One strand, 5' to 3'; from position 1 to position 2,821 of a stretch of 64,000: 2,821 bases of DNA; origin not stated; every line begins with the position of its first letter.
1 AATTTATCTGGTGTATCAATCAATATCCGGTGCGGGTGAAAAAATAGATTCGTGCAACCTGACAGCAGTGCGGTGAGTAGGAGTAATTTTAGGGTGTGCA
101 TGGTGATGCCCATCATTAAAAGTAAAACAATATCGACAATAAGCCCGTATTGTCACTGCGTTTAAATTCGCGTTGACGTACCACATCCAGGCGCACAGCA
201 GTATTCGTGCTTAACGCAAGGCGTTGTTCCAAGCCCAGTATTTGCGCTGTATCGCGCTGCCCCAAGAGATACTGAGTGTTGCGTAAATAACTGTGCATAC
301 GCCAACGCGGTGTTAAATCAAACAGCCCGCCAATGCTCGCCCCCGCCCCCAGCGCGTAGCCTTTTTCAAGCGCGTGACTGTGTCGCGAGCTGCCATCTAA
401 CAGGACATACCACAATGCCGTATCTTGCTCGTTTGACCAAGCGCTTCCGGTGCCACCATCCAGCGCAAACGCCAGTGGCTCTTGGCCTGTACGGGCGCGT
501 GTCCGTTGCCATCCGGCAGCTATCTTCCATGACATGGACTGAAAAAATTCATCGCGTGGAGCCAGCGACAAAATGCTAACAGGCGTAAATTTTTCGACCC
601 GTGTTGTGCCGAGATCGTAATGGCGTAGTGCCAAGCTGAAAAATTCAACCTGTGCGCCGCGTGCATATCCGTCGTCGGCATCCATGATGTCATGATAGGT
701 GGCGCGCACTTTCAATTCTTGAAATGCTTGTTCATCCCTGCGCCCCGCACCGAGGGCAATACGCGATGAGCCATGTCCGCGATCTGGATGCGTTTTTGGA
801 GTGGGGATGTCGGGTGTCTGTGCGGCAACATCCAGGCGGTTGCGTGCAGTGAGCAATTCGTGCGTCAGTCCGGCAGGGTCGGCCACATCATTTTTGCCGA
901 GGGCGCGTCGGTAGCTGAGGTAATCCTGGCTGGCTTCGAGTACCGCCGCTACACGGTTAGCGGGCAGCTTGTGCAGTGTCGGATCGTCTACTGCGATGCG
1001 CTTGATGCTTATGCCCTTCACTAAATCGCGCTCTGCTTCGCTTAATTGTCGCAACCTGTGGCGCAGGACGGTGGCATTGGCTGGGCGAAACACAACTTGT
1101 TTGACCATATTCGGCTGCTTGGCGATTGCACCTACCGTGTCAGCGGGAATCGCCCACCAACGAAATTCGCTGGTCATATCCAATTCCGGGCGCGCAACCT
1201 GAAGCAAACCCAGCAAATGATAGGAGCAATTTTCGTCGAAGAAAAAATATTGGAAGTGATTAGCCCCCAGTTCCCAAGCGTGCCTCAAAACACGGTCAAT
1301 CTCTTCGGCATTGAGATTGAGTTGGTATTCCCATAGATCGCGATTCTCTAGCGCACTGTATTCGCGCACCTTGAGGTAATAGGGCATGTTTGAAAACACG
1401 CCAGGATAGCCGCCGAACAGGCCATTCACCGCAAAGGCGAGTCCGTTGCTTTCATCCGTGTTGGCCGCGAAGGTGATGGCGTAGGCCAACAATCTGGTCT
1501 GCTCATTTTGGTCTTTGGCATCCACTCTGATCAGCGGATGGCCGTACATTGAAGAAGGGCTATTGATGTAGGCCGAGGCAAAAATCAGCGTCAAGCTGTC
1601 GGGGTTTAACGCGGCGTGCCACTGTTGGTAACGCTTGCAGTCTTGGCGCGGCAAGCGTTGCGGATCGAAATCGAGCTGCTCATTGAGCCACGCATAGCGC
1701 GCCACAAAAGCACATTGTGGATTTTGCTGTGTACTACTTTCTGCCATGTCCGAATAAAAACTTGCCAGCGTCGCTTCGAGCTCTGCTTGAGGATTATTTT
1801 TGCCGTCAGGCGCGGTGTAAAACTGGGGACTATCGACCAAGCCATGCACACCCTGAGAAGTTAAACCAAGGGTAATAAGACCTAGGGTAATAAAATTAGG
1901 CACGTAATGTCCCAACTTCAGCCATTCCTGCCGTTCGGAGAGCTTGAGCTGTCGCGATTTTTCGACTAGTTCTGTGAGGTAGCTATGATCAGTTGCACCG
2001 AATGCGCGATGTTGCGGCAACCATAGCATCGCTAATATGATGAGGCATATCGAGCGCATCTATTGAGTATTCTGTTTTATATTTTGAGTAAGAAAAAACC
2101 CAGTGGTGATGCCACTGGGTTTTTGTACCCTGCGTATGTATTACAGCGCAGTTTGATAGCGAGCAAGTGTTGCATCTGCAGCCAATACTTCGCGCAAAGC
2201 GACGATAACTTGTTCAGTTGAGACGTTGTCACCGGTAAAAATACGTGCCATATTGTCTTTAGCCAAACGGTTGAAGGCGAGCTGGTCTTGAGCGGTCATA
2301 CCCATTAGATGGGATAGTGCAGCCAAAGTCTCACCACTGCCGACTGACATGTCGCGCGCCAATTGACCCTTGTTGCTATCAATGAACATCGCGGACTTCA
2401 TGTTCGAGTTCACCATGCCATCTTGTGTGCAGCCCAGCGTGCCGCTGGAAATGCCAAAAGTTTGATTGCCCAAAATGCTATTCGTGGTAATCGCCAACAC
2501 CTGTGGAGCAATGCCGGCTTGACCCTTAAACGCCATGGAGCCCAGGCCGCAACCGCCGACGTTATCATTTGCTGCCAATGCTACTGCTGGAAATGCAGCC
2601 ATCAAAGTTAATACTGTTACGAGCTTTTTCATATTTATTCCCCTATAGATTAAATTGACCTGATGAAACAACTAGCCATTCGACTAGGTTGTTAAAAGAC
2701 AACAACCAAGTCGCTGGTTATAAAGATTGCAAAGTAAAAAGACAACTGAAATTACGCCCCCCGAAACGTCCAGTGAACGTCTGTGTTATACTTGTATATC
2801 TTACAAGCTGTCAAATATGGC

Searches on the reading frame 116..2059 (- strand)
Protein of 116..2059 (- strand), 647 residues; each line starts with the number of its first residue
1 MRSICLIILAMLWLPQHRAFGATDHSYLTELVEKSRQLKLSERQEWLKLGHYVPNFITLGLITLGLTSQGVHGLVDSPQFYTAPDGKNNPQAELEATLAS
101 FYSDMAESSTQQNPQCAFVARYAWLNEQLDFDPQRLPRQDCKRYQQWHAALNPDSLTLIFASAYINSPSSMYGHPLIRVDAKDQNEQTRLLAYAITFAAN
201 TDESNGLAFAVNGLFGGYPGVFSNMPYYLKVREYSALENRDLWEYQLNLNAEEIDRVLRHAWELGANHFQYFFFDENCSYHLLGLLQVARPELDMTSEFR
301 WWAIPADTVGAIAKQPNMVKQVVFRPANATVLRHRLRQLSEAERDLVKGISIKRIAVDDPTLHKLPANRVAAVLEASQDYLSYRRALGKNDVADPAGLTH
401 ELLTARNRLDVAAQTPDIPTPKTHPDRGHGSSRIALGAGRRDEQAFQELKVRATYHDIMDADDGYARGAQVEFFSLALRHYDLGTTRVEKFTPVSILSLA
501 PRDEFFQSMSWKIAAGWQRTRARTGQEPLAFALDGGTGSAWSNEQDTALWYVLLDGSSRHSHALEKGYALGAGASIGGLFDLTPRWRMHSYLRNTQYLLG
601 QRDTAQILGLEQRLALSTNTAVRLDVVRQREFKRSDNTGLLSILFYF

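Call 3: search_protein_families(library=pfam, proteins=[window:116-2059:-], max_evalue=1)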
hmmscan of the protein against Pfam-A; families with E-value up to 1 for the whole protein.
window:116-2059:- (647 aa): 5 families
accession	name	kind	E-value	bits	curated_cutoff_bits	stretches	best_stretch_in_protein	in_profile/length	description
PF25222.1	DUF7840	-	1e-65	222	27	1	423-646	2-224/224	Domain of unknown function (DUF7840)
PF13387.12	Lnb_N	-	8e-58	195.3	22.2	1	144-314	2-174/175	Lnb N-terminal periplasmic domain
PF25225.1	DUF7843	-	2.9e-18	66.6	25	1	39-128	2-79/79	Domain of unknown function (DUF7843)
PF25224.1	DUF7842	-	0.018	16.2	27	1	322-414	1-92/96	Domain of unknown function (DUF7842)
PF01744.25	GLTT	-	0.028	14.6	21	1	58-71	14-27/28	GLTT repeat (6 copies)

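Call 4: search_protein_families(library=ncbifam, proteins=[window:116-2059:-], max_evalue=1)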
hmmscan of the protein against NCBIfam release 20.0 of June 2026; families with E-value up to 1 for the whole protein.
window:116-2059:- (647 aa): 1 family
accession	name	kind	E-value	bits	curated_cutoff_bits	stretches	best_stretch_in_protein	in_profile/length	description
NF051878.1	lpactltferLnb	equivalog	0.046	12.6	550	1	170-279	44-148/394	lipoprotein N-acyltransferase Lnb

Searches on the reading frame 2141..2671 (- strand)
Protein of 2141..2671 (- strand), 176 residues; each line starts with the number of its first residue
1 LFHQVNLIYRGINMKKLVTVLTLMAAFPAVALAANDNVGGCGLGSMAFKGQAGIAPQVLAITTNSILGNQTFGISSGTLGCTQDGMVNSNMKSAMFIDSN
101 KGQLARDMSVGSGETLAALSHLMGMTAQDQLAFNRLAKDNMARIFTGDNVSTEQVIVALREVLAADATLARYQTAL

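Call 3: search_protein_families(library=pfam, proteins=[window:2141-2671:-], max_evalue=1)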
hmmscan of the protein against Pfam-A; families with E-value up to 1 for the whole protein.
window:2141-2671:- (176 aa): 2 families
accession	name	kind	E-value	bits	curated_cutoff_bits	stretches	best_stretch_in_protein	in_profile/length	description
PF11220.13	DUF3015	-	1.1e-44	152.2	25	1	35-172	4-141/142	Protein of unknown function (DUF3015)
PF01476.26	LysM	-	0.14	12.6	20.9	1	110-148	3-38/43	LysM domain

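Call 4: search_protein_families(library=ncbifam, proteins=[window:2141-2671:-], max_evalue=1)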
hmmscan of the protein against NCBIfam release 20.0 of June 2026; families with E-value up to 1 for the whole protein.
window:2141-2671:- (176 aa): 2 families
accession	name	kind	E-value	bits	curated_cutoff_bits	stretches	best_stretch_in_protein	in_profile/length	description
NF006986.0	PRK09451.1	equivalog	0.019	13.8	725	1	64-140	369-445/456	bifunctional UDP-N-acetylglucosamine diphosphorylase/glucosamine-1-phosphate N-acetyltransferase GlmU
NF010495.0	PRK13914.1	equivalog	0.046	12.7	647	1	91-155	189-246/481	invasion associated endopeptidase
